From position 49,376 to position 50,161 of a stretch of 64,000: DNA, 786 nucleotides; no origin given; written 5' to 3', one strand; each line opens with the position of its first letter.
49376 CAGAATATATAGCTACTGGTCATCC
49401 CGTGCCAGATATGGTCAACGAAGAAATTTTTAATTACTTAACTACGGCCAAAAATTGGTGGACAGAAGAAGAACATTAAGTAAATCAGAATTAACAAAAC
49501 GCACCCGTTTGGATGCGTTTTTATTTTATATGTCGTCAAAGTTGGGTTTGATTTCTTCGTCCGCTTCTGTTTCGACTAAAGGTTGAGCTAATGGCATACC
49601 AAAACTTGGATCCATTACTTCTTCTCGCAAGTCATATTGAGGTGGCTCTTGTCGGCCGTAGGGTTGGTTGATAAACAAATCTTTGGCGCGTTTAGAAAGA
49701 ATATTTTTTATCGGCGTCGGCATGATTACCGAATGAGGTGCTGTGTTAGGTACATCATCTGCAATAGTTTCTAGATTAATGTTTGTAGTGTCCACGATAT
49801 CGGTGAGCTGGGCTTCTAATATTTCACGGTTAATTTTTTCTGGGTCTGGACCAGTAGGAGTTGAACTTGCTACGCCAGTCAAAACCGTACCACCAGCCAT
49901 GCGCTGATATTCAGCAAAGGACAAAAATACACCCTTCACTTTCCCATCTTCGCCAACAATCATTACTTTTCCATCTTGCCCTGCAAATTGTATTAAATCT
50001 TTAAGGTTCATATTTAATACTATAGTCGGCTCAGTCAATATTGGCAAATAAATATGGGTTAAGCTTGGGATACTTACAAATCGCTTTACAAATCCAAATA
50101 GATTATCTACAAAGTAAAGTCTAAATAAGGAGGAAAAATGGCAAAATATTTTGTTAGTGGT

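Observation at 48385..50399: Four small genes of unknown function in mixed orientation inserted between fusA and tuf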

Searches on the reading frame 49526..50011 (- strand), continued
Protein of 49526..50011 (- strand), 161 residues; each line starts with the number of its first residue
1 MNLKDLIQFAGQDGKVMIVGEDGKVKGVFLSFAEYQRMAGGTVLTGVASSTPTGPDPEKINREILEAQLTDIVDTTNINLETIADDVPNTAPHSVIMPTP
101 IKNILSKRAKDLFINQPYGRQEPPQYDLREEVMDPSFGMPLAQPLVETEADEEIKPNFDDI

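Call 65: find_encoding_contigs(protein=P0193, flank=6000, max_places=2)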
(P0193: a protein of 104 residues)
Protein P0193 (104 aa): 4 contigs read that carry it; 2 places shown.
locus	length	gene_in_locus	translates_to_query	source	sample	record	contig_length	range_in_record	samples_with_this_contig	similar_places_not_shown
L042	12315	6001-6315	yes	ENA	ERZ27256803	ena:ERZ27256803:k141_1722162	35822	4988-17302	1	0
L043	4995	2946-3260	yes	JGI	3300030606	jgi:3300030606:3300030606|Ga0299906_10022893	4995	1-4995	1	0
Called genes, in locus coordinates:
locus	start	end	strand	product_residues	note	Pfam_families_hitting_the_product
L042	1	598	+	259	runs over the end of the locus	PF01996:F420_ligase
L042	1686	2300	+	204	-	PF02163:Peptidase_M50 (weak)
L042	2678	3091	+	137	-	PF00164:Ribosom_S12_S23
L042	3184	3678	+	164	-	PF00177:Ribosomal_S7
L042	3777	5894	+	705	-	PF00009:GTP_EFTU, PF03144:GTP_EFTU_D2, PF22042:EF-G_D2, PF14492:EFG_III, PF16658:RF3_C (weak), PF03764:EFG_IV, PF00679:EFG_C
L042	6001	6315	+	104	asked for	-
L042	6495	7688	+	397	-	PF00009:GTP_EFTU, PF03144:GTP_EFTU_D2, PF03143:GTP_EFTU_D3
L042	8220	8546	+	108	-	PF00338:Ribosomal_S10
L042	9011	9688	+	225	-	PF00297:Ribosomal_L3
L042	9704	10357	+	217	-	PF00573:Ribosomal_L4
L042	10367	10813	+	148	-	PF00276:Ribosomal_L23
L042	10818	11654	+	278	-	PF00181:Ribosomal_L2_N, PF03947:Ribosomal_L2_C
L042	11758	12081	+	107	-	PF00203:Ribosomal_S19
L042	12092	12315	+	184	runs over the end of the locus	PF00237:Ribosomal_L22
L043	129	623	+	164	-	PF00177:Ribosomal_S7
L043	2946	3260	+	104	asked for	-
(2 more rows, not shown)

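Call 81: search_protein_families(library=phrogs, proteins=[window:49526-50011:-], max_evalue=0.01)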
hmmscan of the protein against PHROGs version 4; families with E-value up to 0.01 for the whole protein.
window:49526-50011:- (161 aa): 0 families

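Call 82: search_protein_families(library=padloc, proteins=[window:49526-50011:-], max_evalue=0.01)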
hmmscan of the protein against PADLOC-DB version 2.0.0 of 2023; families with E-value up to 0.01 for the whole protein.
window:49526-50011:- (161 aa): 0 families

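Call 83: find_related_loci(query=A1, collection=viral_contigs, flank=5000)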
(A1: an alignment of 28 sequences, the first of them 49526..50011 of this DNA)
Query A1 (161 aa) in viral_contigs; peptide patterns used: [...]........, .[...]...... (x = any residue, [..] = any of these).
76 stretches matched a pattern, but none encodes a relative of the query by tblastn (E <= 1e-3).

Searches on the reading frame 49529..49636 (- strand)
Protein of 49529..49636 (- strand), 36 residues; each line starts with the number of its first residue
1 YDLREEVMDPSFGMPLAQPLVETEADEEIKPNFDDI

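Call 91: search_solved_structures(query=window:49529-49636:-, max_evalue=10, show_alignments=3)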
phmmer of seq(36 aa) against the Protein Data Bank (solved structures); distinct sequences matched with E-value up to 10: 0.
